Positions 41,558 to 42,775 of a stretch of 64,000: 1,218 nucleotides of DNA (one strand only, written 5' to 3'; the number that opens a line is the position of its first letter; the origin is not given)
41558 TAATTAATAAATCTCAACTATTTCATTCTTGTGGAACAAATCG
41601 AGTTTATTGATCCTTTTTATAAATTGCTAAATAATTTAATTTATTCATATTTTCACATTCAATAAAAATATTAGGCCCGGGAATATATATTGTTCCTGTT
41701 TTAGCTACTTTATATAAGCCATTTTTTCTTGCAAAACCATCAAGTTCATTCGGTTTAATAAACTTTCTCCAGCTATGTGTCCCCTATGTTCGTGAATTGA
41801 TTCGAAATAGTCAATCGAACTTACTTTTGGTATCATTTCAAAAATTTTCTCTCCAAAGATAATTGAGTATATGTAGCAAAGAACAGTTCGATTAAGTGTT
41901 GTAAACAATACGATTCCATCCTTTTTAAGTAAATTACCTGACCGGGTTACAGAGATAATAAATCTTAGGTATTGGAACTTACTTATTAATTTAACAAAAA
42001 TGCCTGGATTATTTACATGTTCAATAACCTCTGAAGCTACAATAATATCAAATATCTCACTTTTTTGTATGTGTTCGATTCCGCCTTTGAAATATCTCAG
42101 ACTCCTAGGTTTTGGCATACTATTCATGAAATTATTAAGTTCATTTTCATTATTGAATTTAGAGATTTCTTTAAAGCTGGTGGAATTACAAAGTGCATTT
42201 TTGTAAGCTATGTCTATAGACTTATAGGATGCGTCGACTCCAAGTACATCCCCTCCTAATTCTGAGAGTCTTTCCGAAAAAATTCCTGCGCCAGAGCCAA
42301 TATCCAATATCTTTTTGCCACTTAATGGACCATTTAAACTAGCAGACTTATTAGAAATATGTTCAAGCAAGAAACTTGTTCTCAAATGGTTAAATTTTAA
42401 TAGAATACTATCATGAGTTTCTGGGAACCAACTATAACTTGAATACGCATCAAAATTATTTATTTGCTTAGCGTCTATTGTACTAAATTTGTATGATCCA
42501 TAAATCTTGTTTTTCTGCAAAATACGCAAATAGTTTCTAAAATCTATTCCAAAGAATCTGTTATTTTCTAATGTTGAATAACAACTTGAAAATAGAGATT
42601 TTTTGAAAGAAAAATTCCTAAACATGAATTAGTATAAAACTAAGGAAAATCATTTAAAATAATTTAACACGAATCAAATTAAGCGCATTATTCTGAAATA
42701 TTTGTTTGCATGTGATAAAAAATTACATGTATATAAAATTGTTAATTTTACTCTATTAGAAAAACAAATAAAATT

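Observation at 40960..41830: SPT4 (3 exons) and COQ3 (3' intron) converge with only about 43 bp between their stop codons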

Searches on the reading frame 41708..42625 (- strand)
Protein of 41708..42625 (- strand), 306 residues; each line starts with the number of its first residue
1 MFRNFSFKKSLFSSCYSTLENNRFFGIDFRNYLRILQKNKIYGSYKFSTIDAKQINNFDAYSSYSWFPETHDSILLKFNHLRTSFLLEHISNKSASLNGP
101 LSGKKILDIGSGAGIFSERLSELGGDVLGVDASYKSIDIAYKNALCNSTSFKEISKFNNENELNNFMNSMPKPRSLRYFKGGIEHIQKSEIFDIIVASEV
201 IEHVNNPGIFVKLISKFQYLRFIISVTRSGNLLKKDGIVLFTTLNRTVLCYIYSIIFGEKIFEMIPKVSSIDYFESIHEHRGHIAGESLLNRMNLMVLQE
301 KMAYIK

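Call 6: search_protein_families(library=pfam, max_evalue=0.01, proteins=[window:41708-42625:-])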
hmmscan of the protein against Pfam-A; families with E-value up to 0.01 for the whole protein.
seq(306 aa): 7 families
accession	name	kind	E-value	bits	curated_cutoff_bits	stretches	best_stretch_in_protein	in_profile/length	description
PF13489.12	Methyltransf_23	-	4.1e-14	53.1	27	1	100-263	20-124/164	Methyltransferase domain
PF08241.18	Methyltransf_11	-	1.7e-09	38.6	21.2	1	107-214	1-83/95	Methyltransferase domain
PF13847.12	Methyltransf_31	-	2.8e-08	34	27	1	102-147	3-51/145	Methyltransferase domain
PF13649.12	Methyltransf_25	-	7.1e-08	33.5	27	1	106-144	1-41/97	Methyltransferase domain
PF08242.18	Methyltransf_12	-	1e-07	33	30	1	107-211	1-85/98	Methyltransferase domain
PF05175.20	MTS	-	0.00023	21.3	23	1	83-155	20-86/170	Methyltransferase small domain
PF06325.19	PrmA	-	0.00025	21.1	22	1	101-154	160-213/296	Ribosomal protein L11 methyltransferase (PrmA)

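Call 11: list_cluster_members(proteins=[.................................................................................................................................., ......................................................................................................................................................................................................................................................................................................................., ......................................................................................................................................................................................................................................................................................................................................, window:41708-42625:-, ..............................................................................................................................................])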
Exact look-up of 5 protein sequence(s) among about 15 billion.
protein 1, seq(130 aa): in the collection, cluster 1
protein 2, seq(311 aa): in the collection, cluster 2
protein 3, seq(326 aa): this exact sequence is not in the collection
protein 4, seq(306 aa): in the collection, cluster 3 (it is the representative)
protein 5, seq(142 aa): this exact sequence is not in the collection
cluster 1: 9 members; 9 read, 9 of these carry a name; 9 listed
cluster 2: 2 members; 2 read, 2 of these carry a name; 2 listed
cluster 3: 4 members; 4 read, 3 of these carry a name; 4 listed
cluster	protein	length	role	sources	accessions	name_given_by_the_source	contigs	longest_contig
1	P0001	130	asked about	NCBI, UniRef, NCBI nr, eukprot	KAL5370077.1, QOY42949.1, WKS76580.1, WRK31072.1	putative transcription factor [Cryptosporidium parvum] | Spt4/RpoE2 zinc finger domain-containing protein n=1 Tax=Cryptosporidium parvum ... | Spt4/RpoE2 zinc finger [Cryptosporidium parvum]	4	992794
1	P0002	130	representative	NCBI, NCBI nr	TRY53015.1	Spt4/RpoE2 zinc finger [Cryptosporidium tyzzeri]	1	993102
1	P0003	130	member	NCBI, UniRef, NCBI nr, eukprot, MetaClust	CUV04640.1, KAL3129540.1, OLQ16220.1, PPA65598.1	unnamed protein product [Cryptosporidium hominis] | Spt4/RpoE2 zinc finger containing protein n=1 Tax=Cryptosporidium hominis TaxID=237895 ... | Spt4/RpoE2 zinc finger [Cryptosporidium hominis]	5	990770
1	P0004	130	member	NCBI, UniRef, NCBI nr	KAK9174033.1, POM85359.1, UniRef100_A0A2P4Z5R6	Spt4/RpoE2 zinc finger family protein [Cryptosporidium meleagridis] | Spt4/RpoE2 zinc finger family protein n=1 Tax=Cryptosporidium meleagridis TaxID=93969 ...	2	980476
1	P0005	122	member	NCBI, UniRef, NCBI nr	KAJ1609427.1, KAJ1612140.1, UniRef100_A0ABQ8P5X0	putative transcription factor [Cryptosporidium canis] | Transcription factor n=1 Tax=Cryptosporidium canis TaxID=195482 RepID=A0ABQ8P5X0_9CRYT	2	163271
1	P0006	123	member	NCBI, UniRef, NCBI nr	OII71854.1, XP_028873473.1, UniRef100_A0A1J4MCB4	transcription factor [Cryptosporidium ubiquitum] | Transcription factor n=1 Tax=Cryptosporidium ubiquitum TaxID=857276 RepID=A0A1J4MCB4_9CRYT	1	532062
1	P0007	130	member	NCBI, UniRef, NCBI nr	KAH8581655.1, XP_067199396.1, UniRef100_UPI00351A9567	transcription elongation factor SPT4 [Cryptosporidium sp. chipmunk genotype I] | transcription elongation factor SPT4 n=1 Tax=Cryptosporidium sp. chipmunk genotype I ...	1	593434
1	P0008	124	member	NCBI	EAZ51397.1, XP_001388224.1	transcription factor, partial [Cryptosporidium parvum Iowa II]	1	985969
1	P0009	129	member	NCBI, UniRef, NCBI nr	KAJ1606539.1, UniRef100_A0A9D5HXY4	putative transcription factor [Cryptosporidium canis] | Transcription factor n=1 Tax=Cryptosporidium canis TaxID=195482 RepID=A0A9D5HXY4_9CRYT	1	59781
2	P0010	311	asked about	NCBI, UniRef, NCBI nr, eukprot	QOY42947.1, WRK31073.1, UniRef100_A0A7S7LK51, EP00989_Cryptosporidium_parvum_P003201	Coenzyme Q3/methyltransferase [Cryptosporidium parvum] | 3-demethylubiquinol 3-O-methyltransferase n=1 Tax=Cryptosporidium parvum TaxID=5807 ... | QOY42947.1 hypothetical protein CPATCC_000639 [Cryptosporidium parvum]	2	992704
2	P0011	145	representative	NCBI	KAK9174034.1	hypothetical protein cmbei_2002830 [Cryptosporidium meleagridis]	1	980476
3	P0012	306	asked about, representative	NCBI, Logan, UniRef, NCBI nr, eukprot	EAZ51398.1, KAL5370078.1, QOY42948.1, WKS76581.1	Coenzyme Q3, methyltransferase [Cryptosporidium parvum Iowa II] | Coenzyme Q3, methyltransferase, putative n=2 Tax=Cryptosporidium parvum TaxID=5807 ... | QOY42948.1 hypothetical protein CPATCC_000639 [Cryptosporidium parvum]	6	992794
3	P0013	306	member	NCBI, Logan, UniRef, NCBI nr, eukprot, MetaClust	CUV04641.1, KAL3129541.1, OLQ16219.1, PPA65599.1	unnamed protein product [Cryptosporidium hominis] | Coenzyme Q3/methyltransferase n=1 Tax=Cryptosporidium hominis TaxID=237895 ... | Coenzyme Q3, methyltransferase [Cryptosporidium hominis TU502]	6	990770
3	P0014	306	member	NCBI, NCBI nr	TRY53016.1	Coenzyme Q3/methyltransferase [Cryptosporidium tyzzeri]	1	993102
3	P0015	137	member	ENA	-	-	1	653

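Call 20: find_encoding_contigs(protein=P0006, flank=4000, max_places=3)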
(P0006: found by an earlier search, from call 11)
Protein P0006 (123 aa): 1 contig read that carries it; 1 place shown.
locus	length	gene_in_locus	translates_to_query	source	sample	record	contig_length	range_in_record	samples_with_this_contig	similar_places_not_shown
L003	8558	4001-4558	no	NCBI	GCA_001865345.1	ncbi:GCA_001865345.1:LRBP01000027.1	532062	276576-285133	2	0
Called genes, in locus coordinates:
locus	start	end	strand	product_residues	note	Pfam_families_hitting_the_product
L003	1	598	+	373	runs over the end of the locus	PF00383:dCMP_cyt_deam_1, PF14437:MafB19-deam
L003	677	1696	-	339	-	PF16543:DFRP_C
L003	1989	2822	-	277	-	-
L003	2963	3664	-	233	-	PF08231:SYF2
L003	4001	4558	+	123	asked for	PF06093:Spt4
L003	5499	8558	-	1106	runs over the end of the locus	PF00169:PH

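Call 46: find_encoding_contigs(protein=P0012, flank=3000, max_places=10)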
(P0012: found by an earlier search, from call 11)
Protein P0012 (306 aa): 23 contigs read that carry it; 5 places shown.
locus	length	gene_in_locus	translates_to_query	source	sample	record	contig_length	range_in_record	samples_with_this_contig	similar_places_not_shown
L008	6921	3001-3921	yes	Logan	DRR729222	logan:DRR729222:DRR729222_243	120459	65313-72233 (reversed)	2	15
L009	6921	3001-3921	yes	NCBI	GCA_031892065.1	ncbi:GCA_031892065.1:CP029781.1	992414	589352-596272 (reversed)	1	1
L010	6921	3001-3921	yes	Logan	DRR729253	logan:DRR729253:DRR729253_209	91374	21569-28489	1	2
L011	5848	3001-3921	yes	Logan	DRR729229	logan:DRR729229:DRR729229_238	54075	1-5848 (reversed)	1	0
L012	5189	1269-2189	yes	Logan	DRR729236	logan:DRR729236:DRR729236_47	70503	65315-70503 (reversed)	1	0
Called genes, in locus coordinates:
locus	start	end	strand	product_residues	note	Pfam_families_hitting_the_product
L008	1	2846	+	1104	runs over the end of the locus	PF00169:PH (weak)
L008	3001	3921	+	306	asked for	PF13649:Methyltransf_25 (faint), PF13489:Methyltransf_23, PF13847:Methyltransf_31 (faint), PF08241:Methyltransf_11, PF08242:Methyltransf_12 (weak)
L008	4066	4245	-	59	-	PF06093:Spt4 (weak)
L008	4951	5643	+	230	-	PF08231:SYF2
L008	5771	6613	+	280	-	-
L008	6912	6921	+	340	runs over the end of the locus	PF16543:DFRP_C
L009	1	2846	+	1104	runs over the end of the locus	PF00169:PH (weak)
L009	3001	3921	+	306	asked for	PF13649:Methyltransf_25 (faint), PF13489:Methyltransf_23, PF13847:Methyltransf_31 (faint), PF08241:Methyltransf_11, PF08242:Methyltransf_12 (weak)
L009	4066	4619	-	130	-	PF06093:Spt4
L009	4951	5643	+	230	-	PF08231:SYF2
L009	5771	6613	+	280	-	-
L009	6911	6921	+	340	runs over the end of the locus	PF16543:DFRP_C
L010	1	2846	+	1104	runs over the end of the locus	PF00169:PH (weak)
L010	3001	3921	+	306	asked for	PF13649:Methyltransf_25 (faint), PF13489:Methyltransf_23, PF13847:Methyltransf_31 (faint), PF08241:Methyltransf_11, PF08242:Methyltransf_12 (weak)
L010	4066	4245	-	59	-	PF06093:Spt4 (weak)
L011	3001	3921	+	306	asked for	PF13649:Methyltransf_25 (faint), PF13489:Methyltransf_23, PF13847:Methyltransf_31 (faint), PF08241:Methyltransf_11, PF08242:Methyltransf_12 (weak)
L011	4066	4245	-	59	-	PF06093:Spt4 (weak)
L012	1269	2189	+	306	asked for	PF13649:Methyltransf_25 (faint), PF13489:Methyltransf_23, PF13847:Methyltransf_31 (faint), PF08241:Methyltransf_11, PF08242:Methyltransf_12 (weak)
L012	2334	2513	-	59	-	PF06093:Spt4 (weak)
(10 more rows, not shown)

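Call 47: search_protein_families(library=ncbifam, max_evalue=0.001, proteins=[window:41708-42625:-])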
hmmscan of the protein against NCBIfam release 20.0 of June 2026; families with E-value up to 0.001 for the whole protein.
seq(306 aa): 12 families
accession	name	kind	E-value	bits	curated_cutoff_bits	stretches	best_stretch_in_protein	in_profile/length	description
TIGR01983.1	UbiG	equivalog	3.1e-32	111.7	102.95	1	55-268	2-178/228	bifunctional 2-polyprenyl-6-hydroxyphenol methylase/3-demethylubiquinol 3-O-methyltransferase UbiG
TIGR02021.1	BchM-ChlM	equivalog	3e-07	30.1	158.9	1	100-144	52-96/218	magnesium protoporphyrin IX methyltransferase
NF001790.0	PRK00517.3-3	equivalog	2e-06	27.4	269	1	101-152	121-173/262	50S ribosomal protein L11 methyltransferase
NF011529.0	PRK14968.1-3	equivalog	2e-06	27.4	162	1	102-151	34-86/198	putative methyltransferase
TIGR04345.1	ovoA_Cterm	equivalog_domain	7.9e-06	25.6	170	1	103-215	42-158/242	putative 4-mercaptohistidine N1-methyltransferase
TIGR02072.1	BioC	equivalog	1.4e-05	25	184.95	1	94-208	31-114/244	malonyl-ACP O-methyltransferase BioC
NF043040.1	corrin_prot_MT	hypoth_equivalog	1.8e-05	24.3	180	1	102-144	41-83/216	corrinoid protein-associated methyltransferase CpaM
NF001786.0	PRK00517.2-4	equivalog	4e-05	22.9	327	1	102-188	143-203/277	50S ribosomal protein L11 methyltransferase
NF051855.1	GlySarMtaseBact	equivalog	0.00023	20.9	350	0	103-147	54-98/259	glycine/sarcosine N-methyltransferase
TIGR00537.1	hemK_rel_arch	hypoth_equivalog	0.00037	20.3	87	1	102-151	19-68/179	HemK2/MTQ2 family protein methyltransferase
NF045667.1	MTase_DVU1556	equivalog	0.00052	19.5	155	1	94-143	14-64/213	DVU_1556 family methyltransferase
NF011528.0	PRK14968.1-2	equivalog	0.00084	18.9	171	0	102-150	38-82/205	putative methyltransferase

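Call 56: find_encoding_contigs(protein=P0011, flank=2500, max_places=2)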
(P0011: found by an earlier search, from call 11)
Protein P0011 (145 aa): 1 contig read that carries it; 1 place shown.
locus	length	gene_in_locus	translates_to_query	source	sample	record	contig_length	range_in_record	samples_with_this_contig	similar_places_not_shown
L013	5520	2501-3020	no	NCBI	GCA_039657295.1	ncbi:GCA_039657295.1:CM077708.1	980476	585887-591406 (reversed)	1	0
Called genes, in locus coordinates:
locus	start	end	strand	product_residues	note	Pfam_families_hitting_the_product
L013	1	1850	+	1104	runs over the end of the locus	PF00169:PH (weak)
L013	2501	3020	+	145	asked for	PF08241:Methyltransf_11 (weak), PF13489:Methyltransf_23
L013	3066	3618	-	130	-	PF06093:Spt4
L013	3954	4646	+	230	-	PF08231:SYF2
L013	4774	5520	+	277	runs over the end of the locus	-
